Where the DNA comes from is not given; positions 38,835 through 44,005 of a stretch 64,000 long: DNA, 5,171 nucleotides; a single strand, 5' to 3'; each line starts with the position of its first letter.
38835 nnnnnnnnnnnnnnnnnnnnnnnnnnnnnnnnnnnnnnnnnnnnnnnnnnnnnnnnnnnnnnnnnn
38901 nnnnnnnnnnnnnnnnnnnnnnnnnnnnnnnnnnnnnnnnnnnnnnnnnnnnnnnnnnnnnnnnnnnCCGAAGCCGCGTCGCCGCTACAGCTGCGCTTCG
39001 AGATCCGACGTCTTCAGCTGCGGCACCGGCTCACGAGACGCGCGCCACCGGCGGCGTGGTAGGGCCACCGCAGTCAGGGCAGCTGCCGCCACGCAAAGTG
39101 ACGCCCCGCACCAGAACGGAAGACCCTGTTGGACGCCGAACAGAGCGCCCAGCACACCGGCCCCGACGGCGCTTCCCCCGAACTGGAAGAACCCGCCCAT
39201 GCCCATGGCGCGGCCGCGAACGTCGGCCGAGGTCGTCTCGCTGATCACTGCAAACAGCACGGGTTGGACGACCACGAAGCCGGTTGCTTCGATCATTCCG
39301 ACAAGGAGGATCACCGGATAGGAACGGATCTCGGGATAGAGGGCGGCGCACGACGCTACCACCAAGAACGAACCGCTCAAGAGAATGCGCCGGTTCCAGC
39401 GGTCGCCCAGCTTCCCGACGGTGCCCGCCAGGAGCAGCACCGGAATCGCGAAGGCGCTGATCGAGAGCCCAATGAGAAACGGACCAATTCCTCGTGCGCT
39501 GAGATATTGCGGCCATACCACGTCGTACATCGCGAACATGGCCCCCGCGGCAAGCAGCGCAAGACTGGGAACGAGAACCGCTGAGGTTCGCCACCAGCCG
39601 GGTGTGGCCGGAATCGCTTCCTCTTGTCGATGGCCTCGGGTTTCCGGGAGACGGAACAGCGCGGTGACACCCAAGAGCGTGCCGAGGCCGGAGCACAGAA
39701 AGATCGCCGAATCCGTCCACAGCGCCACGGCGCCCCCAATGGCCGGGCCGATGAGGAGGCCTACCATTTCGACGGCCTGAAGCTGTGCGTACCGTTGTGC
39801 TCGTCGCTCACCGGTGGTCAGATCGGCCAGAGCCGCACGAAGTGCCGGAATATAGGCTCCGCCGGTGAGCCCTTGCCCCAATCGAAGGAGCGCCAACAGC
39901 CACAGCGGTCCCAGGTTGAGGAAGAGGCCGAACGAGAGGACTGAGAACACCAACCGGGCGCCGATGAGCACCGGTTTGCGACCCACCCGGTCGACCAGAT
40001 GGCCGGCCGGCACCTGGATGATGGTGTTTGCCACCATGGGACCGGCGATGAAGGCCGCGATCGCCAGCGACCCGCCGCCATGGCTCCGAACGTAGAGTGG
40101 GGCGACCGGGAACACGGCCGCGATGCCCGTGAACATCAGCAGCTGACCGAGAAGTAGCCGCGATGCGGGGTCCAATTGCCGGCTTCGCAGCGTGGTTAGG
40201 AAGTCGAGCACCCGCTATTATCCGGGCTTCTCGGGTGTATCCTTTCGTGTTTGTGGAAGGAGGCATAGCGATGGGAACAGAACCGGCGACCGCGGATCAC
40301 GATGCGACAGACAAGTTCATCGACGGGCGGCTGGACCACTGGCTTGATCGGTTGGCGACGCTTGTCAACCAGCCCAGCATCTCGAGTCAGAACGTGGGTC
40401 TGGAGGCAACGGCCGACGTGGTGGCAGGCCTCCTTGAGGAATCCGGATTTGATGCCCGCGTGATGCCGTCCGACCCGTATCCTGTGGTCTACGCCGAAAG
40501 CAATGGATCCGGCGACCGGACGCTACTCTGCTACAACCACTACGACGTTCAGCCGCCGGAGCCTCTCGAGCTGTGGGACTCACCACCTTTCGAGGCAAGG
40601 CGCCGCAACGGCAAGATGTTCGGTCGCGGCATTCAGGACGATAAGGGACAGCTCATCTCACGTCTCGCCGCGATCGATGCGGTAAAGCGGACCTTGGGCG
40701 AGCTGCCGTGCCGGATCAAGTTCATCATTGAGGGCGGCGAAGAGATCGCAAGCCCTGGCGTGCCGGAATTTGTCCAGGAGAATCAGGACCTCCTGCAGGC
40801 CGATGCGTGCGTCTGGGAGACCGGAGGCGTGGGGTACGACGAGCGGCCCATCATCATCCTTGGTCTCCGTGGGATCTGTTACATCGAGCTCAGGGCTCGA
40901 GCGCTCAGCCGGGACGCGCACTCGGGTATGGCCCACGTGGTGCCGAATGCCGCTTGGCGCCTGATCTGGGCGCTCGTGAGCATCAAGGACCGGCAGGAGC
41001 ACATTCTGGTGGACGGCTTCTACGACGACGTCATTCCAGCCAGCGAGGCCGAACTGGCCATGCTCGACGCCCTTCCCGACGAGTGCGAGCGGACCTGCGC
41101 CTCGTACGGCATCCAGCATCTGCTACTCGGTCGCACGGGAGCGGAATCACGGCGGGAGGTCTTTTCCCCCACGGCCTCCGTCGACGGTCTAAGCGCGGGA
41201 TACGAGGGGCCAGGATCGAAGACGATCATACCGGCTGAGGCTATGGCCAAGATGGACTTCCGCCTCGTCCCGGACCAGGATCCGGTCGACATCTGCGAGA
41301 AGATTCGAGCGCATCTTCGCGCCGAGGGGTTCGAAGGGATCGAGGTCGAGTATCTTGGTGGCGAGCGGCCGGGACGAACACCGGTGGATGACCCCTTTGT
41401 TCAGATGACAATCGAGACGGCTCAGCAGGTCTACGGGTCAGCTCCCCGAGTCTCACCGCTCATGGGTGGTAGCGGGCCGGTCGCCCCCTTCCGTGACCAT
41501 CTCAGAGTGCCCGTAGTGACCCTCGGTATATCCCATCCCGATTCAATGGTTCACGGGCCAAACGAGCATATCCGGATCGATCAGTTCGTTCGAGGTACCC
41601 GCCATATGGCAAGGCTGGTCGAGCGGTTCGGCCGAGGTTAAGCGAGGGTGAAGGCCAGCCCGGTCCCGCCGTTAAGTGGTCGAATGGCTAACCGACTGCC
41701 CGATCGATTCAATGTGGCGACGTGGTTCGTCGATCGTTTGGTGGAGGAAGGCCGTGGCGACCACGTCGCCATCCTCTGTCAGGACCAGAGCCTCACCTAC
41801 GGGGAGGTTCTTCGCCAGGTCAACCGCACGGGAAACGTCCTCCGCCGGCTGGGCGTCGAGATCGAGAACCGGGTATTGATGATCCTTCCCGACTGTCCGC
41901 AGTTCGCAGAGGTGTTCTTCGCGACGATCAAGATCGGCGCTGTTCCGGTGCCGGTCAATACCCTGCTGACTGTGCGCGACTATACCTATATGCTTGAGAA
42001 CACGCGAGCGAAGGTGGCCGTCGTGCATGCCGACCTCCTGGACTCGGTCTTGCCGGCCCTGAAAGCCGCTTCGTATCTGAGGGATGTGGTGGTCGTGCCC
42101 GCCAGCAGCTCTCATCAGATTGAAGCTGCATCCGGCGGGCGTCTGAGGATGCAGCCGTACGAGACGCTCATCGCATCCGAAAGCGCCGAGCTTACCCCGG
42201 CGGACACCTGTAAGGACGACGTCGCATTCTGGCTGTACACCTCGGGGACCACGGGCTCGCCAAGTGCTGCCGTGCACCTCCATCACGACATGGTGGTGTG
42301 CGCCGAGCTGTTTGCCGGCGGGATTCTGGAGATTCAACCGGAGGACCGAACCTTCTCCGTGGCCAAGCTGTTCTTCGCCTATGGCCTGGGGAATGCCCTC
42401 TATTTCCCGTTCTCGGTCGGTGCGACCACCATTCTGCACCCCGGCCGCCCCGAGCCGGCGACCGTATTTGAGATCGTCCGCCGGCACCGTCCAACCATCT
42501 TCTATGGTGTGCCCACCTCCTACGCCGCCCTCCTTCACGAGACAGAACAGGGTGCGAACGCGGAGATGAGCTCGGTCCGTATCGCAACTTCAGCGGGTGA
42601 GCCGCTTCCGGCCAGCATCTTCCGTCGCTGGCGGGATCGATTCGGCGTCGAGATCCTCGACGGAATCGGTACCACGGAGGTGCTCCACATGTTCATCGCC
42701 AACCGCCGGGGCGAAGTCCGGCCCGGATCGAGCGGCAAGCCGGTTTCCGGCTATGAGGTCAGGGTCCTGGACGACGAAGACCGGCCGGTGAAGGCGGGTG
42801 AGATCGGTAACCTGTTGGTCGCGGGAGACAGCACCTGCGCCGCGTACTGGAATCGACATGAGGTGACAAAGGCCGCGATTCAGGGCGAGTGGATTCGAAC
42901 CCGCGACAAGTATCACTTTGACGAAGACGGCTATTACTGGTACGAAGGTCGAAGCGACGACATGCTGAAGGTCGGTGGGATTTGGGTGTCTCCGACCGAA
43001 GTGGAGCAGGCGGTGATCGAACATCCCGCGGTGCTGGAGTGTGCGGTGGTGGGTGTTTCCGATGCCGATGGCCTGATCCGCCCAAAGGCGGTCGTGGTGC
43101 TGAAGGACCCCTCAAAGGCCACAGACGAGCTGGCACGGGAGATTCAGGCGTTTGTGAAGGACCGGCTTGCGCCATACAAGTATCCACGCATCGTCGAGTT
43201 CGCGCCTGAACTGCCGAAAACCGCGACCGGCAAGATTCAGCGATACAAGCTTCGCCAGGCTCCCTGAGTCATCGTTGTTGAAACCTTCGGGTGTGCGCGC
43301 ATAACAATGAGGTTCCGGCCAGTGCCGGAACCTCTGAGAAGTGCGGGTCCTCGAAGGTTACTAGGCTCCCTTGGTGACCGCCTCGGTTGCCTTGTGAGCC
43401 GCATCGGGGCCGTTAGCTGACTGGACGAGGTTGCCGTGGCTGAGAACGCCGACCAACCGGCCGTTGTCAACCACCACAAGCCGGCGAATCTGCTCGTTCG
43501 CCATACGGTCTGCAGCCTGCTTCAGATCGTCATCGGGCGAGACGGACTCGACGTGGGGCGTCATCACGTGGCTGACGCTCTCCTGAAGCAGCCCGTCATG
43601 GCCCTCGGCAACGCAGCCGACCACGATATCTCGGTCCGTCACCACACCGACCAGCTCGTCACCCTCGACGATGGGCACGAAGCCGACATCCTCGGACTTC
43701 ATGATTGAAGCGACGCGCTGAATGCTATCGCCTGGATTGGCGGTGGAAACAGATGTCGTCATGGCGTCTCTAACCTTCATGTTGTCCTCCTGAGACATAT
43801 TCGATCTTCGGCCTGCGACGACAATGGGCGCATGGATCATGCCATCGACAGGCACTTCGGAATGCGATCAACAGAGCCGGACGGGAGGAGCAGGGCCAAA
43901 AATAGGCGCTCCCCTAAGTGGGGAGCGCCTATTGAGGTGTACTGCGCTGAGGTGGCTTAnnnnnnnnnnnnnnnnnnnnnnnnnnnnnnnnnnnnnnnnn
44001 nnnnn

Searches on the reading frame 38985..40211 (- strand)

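Call 20: search_protein_families(library=pfam, proteins=[window:38985-40211:-], max_evalue=0.00001)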
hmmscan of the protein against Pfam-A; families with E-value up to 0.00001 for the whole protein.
window:38985-40211:- (408 aa): 2 families
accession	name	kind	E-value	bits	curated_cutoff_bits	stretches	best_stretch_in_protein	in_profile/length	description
PF07690.21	MFS_1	-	2e-41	142.5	33.4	2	19-228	1-218/347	Major Facilitator Superfamily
PF12832.13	MFS_1_like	-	8.5e-08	32.1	25.2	1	24-362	9-366/373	MFS_1 like family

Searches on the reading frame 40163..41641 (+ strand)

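Call 20: search_protein_families(library=pfam, proteins=[window:40163-41641:+], max_evalue=0.00001)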
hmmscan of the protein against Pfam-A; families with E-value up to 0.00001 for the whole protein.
window:40163-41641:+ (492 aa): 2 families
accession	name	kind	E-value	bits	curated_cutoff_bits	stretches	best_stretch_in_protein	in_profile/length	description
PF01546.33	Peptidase_M20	-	5.7e-33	115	24.6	1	123-487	2-205/206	Peptidase family M20/M25/M40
PF07687.19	M20_dimer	-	6.6e-14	52.2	21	1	234-389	2-103/107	Peptidase dimerisation domain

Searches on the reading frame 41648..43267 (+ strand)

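Call 20: search_protein_families(library=pfam, proteins=[window:41648-43267:+], max_evalue=0.00001)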
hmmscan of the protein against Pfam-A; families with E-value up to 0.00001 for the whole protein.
window:41648-43267:+ (539 aa): 2 families
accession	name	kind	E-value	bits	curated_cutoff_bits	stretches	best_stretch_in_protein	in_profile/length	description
PF00501.34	AMP-binding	-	2.3e-79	267.4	29.9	1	35-401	7-384/384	AMP-binding enzyme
PF13193.12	AMP-binding_C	-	4.3e-22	79.3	24.5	1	451-529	1-76/76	AMP-binding enzyme C-terminal domain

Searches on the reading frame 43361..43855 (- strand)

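Call 20: search_protein_families(library=pfam, proteins=[window:43361-43855:-], max_evalue=0.00001)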
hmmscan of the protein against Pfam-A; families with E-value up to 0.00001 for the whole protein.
window:43361-43855:- (164 aa): 1 family
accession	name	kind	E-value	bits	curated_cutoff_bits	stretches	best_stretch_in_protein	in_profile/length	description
PF00571.33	CBS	-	4e-27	94.7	24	2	94-145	1-53/57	CBS domain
